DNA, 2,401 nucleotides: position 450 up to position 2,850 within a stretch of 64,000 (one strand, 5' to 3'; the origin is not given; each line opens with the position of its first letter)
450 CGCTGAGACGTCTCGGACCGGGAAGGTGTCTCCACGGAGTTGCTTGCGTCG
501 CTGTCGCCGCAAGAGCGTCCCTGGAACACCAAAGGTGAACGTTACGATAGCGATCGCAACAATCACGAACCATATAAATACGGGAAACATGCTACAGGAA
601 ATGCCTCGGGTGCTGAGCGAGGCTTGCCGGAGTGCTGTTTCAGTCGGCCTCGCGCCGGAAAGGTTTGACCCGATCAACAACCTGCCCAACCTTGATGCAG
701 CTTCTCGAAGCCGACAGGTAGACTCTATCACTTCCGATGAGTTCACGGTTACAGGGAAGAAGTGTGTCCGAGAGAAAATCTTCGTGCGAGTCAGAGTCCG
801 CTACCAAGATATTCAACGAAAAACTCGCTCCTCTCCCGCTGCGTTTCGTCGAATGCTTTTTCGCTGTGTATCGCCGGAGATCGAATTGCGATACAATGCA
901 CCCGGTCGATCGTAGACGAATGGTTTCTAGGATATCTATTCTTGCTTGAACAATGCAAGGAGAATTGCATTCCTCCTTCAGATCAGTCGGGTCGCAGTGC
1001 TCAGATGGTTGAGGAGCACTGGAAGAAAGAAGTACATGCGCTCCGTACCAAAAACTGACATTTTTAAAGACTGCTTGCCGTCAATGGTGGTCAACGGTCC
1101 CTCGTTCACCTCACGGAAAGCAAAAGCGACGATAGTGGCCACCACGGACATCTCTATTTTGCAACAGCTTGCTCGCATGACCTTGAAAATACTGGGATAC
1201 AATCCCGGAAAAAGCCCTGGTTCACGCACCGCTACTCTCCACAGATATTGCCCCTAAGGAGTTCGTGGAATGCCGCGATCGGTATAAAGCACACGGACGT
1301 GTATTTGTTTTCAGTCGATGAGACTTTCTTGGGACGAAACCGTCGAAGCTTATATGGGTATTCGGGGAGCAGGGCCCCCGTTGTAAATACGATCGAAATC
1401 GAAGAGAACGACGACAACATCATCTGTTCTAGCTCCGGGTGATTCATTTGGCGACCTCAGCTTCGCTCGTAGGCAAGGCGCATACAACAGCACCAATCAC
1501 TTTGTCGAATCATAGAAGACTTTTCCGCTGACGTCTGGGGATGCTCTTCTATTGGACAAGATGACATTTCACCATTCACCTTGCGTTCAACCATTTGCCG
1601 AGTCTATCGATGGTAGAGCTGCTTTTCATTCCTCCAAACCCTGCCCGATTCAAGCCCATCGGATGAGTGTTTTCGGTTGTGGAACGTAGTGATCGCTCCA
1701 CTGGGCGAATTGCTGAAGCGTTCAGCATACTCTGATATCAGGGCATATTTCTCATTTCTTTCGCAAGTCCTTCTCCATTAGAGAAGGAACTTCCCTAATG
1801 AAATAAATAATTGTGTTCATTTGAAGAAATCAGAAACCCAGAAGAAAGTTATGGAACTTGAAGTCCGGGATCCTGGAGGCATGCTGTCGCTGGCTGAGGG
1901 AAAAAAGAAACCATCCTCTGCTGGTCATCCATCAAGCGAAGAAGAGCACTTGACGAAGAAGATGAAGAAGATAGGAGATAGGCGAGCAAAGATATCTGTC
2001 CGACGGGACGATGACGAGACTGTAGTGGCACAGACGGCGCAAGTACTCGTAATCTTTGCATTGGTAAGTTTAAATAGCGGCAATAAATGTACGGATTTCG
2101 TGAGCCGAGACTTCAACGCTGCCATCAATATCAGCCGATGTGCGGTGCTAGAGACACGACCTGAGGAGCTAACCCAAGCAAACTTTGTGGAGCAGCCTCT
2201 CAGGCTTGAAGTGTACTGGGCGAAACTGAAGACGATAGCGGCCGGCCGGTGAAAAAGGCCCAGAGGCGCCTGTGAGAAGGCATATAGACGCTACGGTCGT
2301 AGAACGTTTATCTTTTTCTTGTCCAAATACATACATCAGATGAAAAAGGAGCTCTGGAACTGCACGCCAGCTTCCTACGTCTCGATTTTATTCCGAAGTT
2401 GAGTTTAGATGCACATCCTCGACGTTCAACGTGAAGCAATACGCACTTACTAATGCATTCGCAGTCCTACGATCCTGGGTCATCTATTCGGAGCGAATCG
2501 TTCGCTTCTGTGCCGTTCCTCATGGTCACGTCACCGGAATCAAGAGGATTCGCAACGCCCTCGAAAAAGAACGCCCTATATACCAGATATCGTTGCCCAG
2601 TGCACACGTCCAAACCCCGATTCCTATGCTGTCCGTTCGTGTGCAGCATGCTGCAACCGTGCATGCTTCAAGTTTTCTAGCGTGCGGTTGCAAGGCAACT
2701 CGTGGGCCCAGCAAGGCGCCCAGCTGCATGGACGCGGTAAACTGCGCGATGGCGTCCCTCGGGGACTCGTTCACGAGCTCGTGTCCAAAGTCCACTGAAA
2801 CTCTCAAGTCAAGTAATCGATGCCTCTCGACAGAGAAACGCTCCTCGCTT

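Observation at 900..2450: Frameshifted Tc1/mariner-like transposase fossil in an AT-richer island next to the CYP51 5' end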

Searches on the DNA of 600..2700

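Call 59: search_rna_families(source=window, start=600, end=2700, threshold=evalue, max_evalue=1)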
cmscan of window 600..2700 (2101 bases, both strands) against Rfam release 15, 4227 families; matches with E-value up to 1: 0.
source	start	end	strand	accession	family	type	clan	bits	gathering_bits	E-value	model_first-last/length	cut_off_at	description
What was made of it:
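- On Fanzor1 (CMe-1 family): No Rfam family matched (call 59).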

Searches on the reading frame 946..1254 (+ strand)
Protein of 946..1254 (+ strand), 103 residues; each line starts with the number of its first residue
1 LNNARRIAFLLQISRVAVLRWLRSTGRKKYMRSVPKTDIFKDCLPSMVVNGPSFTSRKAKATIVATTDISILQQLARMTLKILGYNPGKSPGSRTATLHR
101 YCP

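Call 5: search_protein_families(library=pfam, max_evalue=10, proteins=[window:946-1254:+])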
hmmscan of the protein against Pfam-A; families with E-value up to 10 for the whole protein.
seq(103 aa): 1 family
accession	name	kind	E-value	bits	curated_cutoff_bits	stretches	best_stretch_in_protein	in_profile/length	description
PF17993.7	HA70_C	-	0.15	12.5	25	1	10-86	15-88/135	Haemagglutinin 70 C-terminal domain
